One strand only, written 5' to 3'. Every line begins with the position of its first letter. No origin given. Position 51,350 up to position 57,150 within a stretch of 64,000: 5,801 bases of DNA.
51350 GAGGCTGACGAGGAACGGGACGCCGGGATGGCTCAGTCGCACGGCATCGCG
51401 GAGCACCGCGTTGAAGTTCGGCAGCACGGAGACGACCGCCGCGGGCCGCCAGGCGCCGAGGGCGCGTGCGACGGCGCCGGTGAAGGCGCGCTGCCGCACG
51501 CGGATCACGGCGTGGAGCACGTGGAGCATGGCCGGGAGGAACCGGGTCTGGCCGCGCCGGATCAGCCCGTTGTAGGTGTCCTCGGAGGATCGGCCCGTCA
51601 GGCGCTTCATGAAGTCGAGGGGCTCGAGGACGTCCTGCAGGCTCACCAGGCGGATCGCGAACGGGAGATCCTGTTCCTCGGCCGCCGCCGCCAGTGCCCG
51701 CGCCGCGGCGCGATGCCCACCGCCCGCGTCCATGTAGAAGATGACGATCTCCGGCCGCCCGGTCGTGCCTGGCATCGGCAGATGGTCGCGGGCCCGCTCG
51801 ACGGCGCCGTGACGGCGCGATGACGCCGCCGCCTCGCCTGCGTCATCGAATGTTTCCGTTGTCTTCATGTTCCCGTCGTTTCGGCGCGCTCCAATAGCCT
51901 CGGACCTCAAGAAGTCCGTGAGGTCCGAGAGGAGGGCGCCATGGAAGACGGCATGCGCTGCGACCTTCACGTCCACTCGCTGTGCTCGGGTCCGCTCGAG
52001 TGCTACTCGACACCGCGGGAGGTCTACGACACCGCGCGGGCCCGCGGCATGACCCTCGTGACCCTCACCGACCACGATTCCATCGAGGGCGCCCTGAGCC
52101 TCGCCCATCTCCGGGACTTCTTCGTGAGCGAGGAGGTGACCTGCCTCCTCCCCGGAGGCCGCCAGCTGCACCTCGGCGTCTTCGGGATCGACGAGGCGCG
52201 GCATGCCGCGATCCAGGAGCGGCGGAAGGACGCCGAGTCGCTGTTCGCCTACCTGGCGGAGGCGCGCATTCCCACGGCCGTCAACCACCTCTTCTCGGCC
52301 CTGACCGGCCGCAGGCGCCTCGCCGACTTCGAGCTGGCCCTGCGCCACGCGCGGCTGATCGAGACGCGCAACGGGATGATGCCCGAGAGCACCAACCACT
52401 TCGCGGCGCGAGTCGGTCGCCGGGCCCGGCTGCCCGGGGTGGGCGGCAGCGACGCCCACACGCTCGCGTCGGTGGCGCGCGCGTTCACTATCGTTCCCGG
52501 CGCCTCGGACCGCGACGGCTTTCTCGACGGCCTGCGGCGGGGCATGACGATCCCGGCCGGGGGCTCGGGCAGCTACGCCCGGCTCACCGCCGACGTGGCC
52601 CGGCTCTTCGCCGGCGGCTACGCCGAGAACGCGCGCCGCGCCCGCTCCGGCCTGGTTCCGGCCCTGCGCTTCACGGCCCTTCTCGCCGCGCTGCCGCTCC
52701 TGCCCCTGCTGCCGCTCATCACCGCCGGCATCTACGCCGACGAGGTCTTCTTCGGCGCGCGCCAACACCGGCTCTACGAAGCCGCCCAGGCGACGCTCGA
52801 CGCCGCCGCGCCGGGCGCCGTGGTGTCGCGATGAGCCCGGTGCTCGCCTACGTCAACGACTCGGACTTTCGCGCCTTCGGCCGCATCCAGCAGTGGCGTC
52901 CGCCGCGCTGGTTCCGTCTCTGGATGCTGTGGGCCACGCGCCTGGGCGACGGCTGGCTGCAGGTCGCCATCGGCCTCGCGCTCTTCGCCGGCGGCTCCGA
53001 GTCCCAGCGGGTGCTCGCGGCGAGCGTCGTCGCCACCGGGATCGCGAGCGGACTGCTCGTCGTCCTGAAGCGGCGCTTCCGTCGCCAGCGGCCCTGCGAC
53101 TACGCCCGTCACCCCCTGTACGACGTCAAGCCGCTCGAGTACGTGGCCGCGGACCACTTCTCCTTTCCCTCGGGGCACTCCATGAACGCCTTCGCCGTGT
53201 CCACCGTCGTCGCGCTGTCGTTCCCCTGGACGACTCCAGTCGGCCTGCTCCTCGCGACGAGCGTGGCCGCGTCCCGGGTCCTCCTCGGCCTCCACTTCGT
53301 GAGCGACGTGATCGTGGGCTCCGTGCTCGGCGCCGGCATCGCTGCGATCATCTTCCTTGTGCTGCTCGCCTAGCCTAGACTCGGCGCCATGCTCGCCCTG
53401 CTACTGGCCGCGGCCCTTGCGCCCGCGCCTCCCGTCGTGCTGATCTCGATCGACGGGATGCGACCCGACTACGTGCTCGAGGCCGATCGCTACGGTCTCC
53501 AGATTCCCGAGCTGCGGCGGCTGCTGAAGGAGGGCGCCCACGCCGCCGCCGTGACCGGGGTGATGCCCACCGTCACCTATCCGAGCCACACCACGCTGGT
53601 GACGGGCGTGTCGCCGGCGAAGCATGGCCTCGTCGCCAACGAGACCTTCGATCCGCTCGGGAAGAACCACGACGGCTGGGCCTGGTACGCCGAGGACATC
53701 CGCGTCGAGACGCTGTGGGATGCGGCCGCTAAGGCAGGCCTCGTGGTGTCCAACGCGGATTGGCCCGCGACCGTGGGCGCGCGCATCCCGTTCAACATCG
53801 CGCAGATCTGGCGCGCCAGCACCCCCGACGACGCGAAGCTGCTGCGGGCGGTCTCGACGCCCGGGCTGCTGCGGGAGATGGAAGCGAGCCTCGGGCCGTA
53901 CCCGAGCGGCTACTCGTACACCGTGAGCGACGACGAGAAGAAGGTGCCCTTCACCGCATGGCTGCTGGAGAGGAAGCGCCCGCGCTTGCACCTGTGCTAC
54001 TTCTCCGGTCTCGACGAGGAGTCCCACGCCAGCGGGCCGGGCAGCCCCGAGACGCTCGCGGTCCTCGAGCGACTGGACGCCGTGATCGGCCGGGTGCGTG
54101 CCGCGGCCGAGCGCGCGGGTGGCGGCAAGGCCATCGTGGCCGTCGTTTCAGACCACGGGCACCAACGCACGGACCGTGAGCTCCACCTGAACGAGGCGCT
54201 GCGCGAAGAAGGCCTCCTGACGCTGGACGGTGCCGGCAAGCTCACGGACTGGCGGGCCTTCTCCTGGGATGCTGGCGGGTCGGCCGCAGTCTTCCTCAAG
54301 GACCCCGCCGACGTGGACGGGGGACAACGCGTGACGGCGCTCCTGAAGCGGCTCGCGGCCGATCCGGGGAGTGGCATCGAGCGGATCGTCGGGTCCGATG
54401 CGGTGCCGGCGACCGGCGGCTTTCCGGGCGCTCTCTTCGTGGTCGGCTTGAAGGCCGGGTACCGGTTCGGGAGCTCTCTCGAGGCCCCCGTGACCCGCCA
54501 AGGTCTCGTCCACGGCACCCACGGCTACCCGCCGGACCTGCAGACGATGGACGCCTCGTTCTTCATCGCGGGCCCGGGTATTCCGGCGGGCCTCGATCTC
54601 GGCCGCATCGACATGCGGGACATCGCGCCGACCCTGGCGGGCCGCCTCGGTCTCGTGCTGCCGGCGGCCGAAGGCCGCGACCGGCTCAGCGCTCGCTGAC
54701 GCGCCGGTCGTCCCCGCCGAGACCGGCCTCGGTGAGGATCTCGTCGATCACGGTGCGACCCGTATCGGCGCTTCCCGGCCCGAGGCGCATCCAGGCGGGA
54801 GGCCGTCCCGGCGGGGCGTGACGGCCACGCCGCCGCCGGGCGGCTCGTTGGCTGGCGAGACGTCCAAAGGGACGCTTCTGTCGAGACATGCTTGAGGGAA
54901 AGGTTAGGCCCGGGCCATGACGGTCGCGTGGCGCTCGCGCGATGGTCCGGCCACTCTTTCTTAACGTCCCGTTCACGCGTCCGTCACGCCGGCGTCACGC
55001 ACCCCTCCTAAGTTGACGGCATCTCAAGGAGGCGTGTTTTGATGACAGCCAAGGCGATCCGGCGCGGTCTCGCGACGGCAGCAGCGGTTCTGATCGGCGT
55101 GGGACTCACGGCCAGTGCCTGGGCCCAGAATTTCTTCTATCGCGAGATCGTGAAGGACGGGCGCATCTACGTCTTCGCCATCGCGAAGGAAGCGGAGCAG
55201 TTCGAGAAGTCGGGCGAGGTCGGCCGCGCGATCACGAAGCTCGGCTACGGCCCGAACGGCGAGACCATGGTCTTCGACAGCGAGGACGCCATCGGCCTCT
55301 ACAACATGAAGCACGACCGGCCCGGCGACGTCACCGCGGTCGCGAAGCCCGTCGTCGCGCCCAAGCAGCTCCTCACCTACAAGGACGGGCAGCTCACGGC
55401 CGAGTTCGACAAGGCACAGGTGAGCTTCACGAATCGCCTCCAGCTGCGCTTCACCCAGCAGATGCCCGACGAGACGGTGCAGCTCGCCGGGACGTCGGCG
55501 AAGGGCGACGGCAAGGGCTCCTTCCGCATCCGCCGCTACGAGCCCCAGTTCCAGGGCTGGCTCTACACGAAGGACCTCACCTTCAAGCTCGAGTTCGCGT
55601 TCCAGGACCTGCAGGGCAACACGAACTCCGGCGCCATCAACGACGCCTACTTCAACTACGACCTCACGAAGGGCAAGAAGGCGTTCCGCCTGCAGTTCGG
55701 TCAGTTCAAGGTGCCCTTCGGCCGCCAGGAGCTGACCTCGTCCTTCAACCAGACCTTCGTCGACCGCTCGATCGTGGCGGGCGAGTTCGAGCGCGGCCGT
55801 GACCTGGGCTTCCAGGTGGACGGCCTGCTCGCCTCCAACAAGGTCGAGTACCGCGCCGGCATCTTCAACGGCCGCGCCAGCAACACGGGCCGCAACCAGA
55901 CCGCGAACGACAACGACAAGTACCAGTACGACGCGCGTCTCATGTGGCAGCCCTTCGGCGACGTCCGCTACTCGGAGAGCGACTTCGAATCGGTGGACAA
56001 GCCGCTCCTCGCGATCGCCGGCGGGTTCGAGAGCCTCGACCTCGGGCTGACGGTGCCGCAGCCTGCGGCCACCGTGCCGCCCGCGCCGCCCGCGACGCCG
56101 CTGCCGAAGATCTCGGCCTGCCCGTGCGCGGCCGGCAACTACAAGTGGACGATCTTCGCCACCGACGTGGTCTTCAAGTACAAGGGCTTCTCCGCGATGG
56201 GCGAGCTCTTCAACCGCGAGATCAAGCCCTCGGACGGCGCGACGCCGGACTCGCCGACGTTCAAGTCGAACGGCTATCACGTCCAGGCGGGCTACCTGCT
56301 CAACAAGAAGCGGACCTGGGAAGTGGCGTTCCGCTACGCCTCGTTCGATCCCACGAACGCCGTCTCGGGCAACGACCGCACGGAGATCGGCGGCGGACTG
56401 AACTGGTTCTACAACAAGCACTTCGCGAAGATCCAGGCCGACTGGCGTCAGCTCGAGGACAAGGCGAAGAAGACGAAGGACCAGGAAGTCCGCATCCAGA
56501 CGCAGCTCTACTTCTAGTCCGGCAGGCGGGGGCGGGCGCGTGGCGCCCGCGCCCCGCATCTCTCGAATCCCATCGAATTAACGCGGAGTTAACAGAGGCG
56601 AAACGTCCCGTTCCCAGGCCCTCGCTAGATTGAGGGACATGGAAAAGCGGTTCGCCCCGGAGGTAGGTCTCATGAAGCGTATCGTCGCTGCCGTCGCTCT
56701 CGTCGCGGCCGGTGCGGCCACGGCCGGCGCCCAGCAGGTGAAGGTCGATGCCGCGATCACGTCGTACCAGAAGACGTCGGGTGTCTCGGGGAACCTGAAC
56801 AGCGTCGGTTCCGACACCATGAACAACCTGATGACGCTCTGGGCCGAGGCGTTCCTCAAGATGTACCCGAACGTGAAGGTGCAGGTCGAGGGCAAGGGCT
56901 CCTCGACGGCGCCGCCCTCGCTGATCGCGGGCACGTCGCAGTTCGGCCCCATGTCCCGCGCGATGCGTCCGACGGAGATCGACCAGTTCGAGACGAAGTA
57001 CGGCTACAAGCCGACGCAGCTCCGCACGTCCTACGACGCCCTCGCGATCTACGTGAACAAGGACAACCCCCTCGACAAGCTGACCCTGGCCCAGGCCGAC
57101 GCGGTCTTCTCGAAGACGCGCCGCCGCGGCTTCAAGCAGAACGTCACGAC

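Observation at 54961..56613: Pho-box-like 11-bp-phased direct repeats upstream of oprP and pstS, with a shared 12-mer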

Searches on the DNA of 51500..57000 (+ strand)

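Call 34: search_rna_families(source=window, start=51500, end=57000, threshold=evalue, max_evalue=1)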
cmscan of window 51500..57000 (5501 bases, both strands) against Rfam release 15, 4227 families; matches with E-value up to 1: 0.
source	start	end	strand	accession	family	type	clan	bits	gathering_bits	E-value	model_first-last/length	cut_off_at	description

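Call 62: build_rna_model(alignment_id=A3)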
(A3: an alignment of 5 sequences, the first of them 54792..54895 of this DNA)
Model R1 built from alignment A3 (5 sequences, 105 columns); structure: RNAalifold consensus.
model positions 104; base pairs 34; branch points 1; effective number of sequences 1.09; information 0.589 bits per position. Calibrated on 0.2 Mb of random sequence (short: E-values are rough).
structure used (alignment columns):
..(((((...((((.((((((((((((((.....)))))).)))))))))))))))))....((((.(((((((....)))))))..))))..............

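Call 63: search_with_rna_model(model_id=R1, sources=[window, L001, L002, L003, L004, L005, L006, L007, L008, L009, L010, L011, L012, L013, L014, L015, L016, L017, L018, L019, L020, L021, L022, L023, L024, L025, L026, L027, L028, L029, L030, L031, L032, L033, L034, L035, L036, L037, L038, L039, L081, L082, L083, L084, L085, L086, L087, L088], max_evalue=1, make_alignment=true)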
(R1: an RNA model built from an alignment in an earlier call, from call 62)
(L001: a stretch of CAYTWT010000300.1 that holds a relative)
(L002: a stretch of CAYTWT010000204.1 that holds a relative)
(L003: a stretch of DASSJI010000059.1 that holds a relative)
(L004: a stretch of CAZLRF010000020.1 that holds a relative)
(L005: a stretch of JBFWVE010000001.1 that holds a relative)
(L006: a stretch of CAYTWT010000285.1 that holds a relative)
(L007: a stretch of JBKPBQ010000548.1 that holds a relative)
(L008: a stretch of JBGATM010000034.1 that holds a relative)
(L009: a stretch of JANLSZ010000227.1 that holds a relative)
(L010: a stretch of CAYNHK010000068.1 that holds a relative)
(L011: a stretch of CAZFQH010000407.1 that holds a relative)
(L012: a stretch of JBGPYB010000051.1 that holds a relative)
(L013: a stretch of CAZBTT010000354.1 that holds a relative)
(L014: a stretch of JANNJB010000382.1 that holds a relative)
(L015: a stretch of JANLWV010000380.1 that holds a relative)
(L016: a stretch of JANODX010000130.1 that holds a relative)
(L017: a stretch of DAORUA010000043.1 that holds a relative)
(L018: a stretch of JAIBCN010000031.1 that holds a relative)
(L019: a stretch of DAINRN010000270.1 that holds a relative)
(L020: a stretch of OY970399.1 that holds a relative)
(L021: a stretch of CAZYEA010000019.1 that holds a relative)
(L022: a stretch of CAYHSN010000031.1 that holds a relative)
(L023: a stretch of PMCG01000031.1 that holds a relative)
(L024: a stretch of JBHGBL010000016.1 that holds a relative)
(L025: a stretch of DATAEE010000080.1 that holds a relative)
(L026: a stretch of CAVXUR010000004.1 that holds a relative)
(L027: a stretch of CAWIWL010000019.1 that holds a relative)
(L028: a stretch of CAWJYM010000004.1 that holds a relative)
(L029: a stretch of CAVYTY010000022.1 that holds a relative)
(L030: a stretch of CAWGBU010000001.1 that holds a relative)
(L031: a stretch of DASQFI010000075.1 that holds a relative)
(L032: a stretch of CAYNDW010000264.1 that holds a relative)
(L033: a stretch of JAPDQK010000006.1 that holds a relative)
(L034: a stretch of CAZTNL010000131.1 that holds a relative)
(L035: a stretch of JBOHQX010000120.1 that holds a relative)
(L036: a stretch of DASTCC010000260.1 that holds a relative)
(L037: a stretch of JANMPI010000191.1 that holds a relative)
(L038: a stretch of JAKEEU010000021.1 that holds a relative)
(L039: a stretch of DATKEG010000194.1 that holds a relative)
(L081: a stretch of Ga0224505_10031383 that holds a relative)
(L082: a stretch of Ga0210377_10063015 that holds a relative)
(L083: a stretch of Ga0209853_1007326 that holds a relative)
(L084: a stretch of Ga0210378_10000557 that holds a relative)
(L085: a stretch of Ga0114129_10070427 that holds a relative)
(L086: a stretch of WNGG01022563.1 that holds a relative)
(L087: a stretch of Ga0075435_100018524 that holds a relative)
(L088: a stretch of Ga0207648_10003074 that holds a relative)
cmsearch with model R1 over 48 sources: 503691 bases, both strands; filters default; matches with E-value up to 1: 9.
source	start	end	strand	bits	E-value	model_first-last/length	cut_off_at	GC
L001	2902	3005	+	111.2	1.2e-18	1-104/104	no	0.74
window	54792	54895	+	109.8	2.2e-18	1-104/104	no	0.73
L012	4180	4282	+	89.8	1.4e-14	1-104/104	no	0.73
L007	1816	1919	+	87.2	4.6e-14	1-104/104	no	0.75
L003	1623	1725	+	82.1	4.3e-13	1-104/104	no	0.76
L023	4458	4560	+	21.4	0.18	1-104/104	no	0.69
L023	5317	5399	+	19.9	0.36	1-104/104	no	0.73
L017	1196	1288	-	19.6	0.41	1-104/104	no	0.66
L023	3618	3705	-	18.2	0.74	1-104/104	no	0.72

Alignment A5: 9 matches aligned to the model, 151 columns, each read 5' to 3' on its own strand. Consensus structure (alignment columns), stored with it:
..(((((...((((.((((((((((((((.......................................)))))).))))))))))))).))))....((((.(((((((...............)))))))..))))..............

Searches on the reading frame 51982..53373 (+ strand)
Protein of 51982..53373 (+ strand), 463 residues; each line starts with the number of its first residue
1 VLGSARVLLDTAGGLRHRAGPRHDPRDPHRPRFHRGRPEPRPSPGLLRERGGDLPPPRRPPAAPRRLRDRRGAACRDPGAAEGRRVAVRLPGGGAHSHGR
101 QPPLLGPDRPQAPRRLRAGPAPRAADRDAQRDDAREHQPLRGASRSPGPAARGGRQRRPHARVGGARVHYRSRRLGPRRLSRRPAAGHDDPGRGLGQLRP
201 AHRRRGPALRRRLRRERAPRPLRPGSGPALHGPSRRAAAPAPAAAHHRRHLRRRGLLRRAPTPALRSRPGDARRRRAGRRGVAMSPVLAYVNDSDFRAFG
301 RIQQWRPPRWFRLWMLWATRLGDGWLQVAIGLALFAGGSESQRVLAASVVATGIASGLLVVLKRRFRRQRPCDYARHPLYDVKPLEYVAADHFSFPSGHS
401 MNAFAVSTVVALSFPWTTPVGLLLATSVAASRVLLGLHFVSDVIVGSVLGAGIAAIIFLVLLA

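Call 4: search_protein_families(library=pfam, proteins=[window:51982-53373:+])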
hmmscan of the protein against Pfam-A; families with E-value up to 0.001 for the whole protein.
window:51982-53373:+ (463 aa): 2 families
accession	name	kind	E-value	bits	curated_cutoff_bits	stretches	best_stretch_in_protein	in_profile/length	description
PF01569.27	PAP2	-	3.9e-22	78.8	27.2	1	349-460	6-124/130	PAP2 superfamily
PF14378.12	PAP2_3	-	2.7e-05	24.5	27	1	388-455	120-189/190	PAP2 superfamily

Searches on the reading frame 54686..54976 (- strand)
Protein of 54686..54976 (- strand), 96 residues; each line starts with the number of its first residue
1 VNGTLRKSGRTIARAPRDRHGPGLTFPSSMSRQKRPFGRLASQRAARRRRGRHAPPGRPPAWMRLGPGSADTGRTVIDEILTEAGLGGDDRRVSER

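Call 4: search_protein_families(library=pfam, proteins=[window:54686-54976:-])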
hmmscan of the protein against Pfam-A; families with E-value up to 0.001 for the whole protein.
window:54686-54976:- (96 aa): 0 families
